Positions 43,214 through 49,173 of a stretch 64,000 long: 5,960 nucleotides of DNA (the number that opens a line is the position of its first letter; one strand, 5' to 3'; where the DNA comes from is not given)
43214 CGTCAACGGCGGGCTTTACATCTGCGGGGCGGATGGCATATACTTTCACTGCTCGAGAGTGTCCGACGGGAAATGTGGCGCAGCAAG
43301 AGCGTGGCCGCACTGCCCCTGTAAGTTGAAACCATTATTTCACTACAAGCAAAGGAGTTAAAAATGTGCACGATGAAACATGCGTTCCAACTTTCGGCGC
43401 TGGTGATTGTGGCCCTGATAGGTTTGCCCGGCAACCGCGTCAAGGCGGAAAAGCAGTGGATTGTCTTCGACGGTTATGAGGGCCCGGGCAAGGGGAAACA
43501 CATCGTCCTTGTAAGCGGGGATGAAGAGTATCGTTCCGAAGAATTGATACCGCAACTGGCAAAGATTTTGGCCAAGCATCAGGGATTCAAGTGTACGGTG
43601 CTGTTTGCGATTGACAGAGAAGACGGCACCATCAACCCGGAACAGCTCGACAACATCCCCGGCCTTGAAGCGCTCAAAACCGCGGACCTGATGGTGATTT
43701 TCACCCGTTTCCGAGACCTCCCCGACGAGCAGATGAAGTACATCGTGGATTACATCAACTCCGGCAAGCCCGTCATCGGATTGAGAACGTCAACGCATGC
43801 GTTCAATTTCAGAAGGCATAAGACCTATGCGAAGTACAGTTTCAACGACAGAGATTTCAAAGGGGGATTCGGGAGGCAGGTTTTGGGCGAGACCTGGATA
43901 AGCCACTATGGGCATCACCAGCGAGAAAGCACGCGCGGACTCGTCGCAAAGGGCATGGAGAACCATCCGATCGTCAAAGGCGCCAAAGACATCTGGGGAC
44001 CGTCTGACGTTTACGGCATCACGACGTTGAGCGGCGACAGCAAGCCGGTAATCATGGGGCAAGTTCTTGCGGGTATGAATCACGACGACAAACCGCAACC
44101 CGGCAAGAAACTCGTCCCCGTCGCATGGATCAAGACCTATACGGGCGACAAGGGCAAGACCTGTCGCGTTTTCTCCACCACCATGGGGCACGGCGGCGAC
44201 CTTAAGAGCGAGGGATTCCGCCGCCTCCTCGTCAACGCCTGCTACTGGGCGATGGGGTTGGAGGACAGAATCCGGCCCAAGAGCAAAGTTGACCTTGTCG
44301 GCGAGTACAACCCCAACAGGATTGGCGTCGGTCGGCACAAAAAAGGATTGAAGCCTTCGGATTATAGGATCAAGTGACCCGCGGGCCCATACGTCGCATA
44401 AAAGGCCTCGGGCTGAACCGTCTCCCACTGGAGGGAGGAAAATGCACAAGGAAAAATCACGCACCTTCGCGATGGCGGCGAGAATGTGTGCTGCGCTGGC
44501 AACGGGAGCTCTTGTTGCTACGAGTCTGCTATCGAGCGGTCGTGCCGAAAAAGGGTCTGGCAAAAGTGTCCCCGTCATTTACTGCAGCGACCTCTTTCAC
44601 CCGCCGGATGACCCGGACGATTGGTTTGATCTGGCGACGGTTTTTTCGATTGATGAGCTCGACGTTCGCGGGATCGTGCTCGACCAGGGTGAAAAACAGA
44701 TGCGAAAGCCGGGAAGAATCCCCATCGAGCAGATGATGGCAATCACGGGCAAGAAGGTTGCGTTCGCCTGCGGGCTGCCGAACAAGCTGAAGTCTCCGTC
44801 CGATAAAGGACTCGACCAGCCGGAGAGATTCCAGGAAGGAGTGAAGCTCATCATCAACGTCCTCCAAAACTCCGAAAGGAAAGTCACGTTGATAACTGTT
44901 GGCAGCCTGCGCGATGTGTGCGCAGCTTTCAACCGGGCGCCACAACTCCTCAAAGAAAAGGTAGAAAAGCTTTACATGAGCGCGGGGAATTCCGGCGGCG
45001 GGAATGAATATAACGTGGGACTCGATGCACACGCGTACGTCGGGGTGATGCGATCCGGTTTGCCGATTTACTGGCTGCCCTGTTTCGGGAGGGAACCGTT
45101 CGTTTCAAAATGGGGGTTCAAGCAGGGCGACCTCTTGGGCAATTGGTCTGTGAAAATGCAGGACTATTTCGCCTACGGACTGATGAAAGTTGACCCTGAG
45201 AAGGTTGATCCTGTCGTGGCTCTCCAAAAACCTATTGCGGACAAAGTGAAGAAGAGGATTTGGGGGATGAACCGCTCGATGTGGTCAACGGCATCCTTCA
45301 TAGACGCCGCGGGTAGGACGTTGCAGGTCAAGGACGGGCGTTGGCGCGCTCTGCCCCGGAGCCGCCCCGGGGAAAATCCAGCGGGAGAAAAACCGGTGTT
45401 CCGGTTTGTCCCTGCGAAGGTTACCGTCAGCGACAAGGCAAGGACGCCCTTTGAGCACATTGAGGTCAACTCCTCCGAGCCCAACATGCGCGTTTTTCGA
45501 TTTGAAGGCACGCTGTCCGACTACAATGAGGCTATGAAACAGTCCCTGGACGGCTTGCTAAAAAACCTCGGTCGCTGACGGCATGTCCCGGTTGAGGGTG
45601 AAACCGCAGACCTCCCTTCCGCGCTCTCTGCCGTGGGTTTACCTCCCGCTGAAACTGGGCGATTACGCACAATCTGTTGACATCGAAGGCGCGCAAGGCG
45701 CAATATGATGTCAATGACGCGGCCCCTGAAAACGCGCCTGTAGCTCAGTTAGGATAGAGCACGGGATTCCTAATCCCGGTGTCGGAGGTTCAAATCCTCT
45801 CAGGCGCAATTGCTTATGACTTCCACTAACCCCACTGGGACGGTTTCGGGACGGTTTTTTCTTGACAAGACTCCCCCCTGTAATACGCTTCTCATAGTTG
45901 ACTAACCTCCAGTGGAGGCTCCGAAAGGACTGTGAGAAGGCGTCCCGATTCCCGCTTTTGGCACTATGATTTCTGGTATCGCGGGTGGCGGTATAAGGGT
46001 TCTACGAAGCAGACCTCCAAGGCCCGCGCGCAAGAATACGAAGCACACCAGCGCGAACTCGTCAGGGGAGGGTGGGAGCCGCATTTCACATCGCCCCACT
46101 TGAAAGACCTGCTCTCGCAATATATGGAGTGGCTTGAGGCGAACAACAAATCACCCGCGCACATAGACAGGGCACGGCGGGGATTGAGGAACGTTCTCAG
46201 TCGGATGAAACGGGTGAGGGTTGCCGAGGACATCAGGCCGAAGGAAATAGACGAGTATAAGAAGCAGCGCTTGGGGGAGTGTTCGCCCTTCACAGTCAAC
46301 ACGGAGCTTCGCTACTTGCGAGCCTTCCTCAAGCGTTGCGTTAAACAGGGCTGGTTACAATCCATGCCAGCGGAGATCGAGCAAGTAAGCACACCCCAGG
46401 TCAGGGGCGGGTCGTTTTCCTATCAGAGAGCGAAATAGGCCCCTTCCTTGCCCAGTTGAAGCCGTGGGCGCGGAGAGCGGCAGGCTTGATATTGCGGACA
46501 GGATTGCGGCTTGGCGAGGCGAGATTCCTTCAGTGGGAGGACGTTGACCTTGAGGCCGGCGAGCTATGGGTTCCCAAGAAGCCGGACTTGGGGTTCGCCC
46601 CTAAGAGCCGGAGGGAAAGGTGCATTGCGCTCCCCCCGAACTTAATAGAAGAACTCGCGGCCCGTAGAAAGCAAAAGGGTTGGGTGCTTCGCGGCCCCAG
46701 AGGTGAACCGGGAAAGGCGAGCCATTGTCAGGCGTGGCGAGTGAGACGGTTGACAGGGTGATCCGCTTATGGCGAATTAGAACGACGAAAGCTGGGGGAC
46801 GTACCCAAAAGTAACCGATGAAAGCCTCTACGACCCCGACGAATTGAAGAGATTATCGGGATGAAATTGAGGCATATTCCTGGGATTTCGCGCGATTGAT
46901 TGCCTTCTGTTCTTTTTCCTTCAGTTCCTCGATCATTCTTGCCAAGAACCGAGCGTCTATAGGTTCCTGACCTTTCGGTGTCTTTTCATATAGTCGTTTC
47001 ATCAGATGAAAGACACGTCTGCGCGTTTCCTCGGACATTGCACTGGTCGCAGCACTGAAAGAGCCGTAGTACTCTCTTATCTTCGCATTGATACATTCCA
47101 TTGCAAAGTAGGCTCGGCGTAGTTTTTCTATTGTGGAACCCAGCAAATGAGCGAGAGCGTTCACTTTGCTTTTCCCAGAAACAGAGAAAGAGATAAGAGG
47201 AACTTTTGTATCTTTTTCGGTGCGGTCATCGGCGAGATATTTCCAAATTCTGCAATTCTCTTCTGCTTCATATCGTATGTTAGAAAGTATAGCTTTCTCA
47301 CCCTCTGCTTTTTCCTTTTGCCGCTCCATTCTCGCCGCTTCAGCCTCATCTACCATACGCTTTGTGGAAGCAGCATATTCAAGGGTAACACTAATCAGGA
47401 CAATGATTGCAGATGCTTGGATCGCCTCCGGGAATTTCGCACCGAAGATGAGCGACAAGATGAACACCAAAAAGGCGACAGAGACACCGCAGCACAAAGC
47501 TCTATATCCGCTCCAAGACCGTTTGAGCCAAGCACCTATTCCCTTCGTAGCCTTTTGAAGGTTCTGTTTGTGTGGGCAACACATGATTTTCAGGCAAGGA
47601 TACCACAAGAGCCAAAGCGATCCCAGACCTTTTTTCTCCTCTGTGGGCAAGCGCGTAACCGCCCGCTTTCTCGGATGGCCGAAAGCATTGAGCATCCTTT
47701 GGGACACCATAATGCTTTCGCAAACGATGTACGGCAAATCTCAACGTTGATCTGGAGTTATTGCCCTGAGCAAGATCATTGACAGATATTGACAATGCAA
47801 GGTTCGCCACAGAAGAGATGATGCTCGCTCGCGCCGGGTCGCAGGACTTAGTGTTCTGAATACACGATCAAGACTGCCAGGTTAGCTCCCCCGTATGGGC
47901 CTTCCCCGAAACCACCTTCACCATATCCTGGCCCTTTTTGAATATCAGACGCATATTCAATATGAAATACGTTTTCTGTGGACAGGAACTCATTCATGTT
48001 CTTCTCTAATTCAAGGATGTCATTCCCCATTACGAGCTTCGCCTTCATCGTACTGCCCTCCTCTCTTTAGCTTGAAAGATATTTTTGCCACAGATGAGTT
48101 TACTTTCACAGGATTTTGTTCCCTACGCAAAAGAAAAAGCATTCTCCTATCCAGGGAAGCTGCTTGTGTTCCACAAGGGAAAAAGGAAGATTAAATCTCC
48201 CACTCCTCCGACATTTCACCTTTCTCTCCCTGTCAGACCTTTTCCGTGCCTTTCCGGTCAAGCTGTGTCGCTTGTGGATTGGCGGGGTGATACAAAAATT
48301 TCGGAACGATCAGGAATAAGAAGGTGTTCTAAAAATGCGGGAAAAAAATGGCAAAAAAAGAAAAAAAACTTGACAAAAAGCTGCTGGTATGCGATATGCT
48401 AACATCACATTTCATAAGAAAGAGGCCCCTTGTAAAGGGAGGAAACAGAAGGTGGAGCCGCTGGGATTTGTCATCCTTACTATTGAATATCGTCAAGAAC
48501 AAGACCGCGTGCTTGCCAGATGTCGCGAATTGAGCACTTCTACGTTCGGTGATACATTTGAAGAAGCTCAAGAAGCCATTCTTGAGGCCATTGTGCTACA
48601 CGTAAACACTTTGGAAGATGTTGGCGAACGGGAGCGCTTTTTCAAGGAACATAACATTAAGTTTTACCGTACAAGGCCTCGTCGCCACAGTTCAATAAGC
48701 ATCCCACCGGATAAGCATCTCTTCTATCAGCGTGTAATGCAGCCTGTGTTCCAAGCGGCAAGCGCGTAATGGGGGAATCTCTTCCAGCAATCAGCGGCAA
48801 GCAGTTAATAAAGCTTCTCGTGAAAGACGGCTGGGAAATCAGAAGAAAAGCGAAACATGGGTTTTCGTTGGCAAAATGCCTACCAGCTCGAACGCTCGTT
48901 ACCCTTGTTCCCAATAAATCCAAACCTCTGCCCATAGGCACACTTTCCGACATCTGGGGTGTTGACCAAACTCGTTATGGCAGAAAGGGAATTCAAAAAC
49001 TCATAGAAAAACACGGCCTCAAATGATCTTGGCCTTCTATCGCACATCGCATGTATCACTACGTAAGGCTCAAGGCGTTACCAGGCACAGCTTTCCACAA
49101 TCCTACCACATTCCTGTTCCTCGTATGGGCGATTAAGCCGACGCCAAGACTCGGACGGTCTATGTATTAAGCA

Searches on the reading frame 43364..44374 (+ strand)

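Call 9: search_protein_families(library=pfam, proteins=[window:43364-44374:+], max_evalue=0.01)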
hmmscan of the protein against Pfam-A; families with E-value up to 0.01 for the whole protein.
window:43364-44374:+ (337 aa): 1 family
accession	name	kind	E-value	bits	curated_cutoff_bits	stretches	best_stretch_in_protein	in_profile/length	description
PF06283.17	ThuA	-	8e-12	46.3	33.4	1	98-296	43-209/209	Trehalose utilisation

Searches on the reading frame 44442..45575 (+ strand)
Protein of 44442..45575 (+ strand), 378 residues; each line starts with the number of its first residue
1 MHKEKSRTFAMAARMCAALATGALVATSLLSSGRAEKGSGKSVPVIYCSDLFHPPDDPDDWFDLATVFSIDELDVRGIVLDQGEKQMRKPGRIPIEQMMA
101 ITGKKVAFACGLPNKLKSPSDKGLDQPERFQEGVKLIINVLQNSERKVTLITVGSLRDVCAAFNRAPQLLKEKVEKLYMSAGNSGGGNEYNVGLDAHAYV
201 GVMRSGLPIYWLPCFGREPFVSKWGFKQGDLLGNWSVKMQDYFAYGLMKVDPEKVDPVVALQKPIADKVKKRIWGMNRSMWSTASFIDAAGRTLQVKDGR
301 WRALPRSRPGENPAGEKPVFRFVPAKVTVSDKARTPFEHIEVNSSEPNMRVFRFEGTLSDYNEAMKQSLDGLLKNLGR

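Call 9: search_protein_families(library=pfam, proteins=[window:44442-45575:+], max_evalue=0.01)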
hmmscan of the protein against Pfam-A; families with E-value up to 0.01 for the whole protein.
window:44442-45575:+ (378 aa): 1 family
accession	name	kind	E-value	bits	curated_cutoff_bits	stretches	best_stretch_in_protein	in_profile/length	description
PF01156.24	IU_nuc_hydro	-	1.5e-11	44.9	34.2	1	59-213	10-185/297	Inosine-uridine preferring nucleoside hydrolase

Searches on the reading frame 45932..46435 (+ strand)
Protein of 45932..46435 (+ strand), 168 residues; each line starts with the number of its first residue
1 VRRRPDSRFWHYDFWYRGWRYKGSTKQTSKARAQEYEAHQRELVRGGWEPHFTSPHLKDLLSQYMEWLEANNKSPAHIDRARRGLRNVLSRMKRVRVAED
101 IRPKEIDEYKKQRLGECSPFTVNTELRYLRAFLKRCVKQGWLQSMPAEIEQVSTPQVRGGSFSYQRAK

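Call 9: search_protein_families(library=pfam, proteins=[window:45932-46435:+], max_evalue=0.01)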
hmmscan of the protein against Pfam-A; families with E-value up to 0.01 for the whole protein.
window:45932-46435:+ (168 aa): 2 families
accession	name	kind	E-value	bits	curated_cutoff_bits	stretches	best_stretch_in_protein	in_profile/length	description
PF24624.1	Int_N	-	5.4e-06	27.5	27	1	57-139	5-84/100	Phage integrase, N-terminal domain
PF13102.12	Phage_int_SAM_5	-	0.00087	20.1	22.3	1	59-146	4-92/98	Phage integrase SAM-like domain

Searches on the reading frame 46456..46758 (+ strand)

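Call 9: search_protein_families(library=pfam, proteins=[window:46456-46758:+], max_evalue=0.01)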
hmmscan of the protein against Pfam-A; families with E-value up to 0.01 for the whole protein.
window:46456-46758:+ (101 aa): 1 family
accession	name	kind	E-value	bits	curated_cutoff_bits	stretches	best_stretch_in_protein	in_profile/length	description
PF00589.27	Phage_integrase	-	5.9e-07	29.9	27.1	1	5-65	24-77/172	Phage integrase family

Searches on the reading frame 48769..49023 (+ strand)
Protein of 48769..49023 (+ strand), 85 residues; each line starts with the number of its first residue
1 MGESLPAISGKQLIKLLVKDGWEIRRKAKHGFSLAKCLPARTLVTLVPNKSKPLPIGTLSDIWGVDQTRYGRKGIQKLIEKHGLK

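Call 9: search_protein_families(library=pfam, proteins=[window:48769-49023:+], max_evalue=0.01)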
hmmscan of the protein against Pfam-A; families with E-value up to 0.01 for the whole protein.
window:48769-49023:+ (85 aa): 1 family
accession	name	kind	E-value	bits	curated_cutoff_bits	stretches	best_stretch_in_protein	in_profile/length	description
PF07927.17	HicA_toxin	-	2.1e-06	28.2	27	1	10-63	1-53/58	HicA toxin of bacterial toxin-antitoxin,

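Call 69: search_protein_families(library=padloc, proteins=[window:48769-49023:+], max_evalue=0.001)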
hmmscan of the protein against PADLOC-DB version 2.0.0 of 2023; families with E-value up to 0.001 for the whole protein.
window:48769-49023:+ (85 aa): 1 family
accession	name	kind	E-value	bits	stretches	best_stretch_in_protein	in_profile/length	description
PDLC02910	HicA-like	-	0.00016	19.5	1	12-31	11-29/61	-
